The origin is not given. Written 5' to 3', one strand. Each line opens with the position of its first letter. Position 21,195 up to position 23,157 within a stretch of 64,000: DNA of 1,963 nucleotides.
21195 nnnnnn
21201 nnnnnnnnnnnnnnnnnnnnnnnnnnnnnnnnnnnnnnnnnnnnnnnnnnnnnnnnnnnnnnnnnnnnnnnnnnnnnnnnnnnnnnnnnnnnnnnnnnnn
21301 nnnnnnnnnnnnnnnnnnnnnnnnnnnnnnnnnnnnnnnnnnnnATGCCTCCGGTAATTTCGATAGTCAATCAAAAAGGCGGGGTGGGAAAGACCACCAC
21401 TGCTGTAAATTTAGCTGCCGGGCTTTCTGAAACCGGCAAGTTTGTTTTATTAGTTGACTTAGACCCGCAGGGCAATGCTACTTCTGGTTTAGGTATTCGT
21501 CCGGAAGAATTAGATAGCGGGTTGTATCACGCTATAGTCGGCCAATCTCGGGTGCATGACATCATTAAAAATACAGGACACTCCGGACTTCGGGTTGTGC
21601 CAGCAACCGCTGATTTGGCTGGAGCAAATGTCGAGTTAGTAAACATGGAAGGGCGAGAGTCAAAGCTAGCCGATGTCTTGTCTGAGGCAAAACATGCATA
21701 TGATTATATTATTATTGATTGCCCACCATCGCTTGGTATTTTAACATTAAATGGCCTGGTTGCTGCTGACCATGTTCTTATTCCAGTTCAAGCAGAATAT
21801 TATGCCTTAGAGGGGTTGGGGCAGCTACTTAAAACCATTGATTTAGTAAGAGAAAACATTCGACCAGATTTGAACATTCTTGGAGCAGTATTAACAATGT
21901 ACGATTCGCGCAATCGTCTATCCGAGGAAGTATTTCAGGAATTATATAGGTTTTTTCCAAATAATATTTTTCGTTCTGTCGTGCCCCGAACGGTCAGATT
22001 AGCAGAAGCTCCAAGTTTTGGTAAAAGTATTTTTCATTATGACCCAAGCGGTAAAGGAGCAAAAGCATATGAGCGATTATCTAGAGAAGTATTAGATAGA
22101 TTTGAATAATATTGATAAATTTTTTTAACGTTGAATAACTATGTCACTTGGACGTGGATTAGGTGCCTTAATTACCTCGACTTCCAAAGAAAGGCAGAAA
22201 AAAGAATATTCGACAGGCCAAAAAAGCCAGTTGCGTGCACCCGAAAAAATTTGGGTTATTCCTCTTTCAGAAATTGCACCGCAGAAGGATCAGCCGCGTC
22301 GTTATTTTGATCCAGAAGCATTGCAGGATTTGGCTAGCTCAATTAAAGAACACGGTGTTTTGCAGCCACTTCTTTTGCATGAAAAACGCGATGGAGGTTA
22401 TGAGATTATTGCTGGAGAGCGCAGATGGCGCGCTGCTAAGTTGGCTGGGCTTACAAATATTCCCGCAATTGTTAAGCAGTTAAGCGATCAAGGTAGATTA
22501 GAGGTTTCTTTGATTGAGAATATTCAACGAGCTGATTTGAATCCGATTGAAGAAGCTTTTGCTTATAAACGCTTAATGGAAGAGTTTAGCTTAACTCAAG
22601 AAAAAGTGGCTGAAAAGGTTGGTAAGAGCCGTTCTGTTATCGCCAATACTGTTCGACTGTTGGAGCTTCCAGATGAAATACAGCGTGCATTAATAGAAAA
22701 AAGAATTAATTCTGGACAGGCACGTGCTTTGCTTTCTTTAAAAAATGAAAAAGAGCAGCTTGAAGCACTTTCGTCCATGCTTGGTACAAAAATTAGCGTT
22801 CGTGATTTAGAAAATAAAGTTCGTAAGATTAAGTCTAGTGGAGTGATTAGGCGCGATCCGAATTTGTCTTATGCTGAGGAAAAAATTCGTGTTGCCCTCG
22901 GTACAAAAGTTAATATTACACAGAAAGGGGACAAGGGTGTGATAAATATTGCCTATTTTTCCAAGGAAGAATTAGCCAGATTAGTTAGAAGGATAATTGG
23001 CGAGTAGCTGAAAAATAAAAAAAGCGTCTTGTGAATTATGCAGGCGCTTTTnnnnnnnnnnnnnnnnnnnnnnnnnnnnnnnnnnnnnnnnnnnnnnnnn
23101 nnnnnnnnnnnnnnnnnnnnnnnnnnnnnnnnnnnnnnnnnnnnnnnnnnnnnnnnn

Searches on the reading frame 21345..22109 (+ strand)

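Call 5: search_protein_families(library=pfam, proteins=[window:21345-22109:+])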
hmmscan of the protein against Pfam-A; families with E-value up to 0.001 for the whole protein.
window:21345-22109:+ (254 aa): 7 families
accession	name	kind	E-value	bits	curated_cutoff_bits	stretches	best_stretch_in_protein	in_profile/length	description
PF13614.12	AAA_31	-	2.1e-65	220.4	27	1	4-178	3-177/177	AAA domain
PF01656.29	CbiA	-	6.3e-29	100.9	25.4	1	5-229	1-125/125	CobQ/CobB/MinD/ParA nucleotide binding domain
PF09140.17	MipZ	-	8.9e-12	45.3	20.7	1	4-42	2-40/262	ATPase MipZ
PF10609.15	ParA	-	1.6e-10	41.3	27.1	1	4-142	5-137/246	NUBPL iron-transfer P-loop NTPase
PF00142.24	Fer4_NifH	-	2.8e-09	37.3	25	1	9-251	6-246/271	4Fe-4S iron sulfur cluster binding proteins, NifH/frxC family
PF06564.18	CBP_BcsQ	-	1.5e-08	34.9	21.3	1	8-154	7-151/234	Cellulose biosynthesis protein BcsQ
PF02374.21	ArsA_ATPase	-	2.5e-07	30.6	24.3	1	8-43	6-41/305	Anion-transporting ATPase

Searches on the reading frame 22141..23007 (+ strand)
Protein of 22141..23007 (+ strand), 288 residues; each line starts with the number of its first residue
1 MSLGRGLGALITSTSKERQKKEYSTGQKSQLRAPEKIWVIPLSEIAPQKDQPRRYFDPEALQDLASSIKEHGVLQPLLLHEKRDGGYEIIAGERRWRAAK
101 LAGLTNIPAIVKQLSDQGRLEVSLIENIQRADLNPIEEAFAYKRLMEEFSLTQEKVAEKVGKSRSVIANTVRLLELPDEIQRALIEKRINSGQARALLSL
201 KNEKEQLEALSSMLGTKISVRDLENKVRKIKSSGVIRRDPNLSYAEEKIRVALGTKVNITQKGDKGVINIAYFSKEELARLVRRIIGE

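Call 5: search_protein_families(library=pfam, proteins=[window:22141-23007:+])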
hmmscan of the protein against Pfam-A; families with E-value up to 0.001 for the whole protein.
window:22141-23007:+ (288 aa): 5 families
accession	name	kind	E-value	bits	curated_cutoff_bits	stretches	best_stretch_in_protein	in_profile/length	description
PF17762.8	HTH_ParB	-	4.5e-37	126.7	22.6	1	132-231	2-101/102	ParB HTH domain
PF02195.25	ParB_N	-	3.2e-35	120.5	26.3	1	36-129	2-95/95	ParB N-terminal domain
PF23552.2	ParB_C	-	8.9e-07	28.7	23.8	1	238-285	1-49/50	ParB dimerisation domain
PF01381.28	HTH_3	-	0.00029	21.2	23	0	143-168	2-27/55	Helix-turn-helix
PF08222.17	HTH_CodY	-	0.00086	19.3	27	0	148-175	2-29/61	CodY helix-turn-helix domain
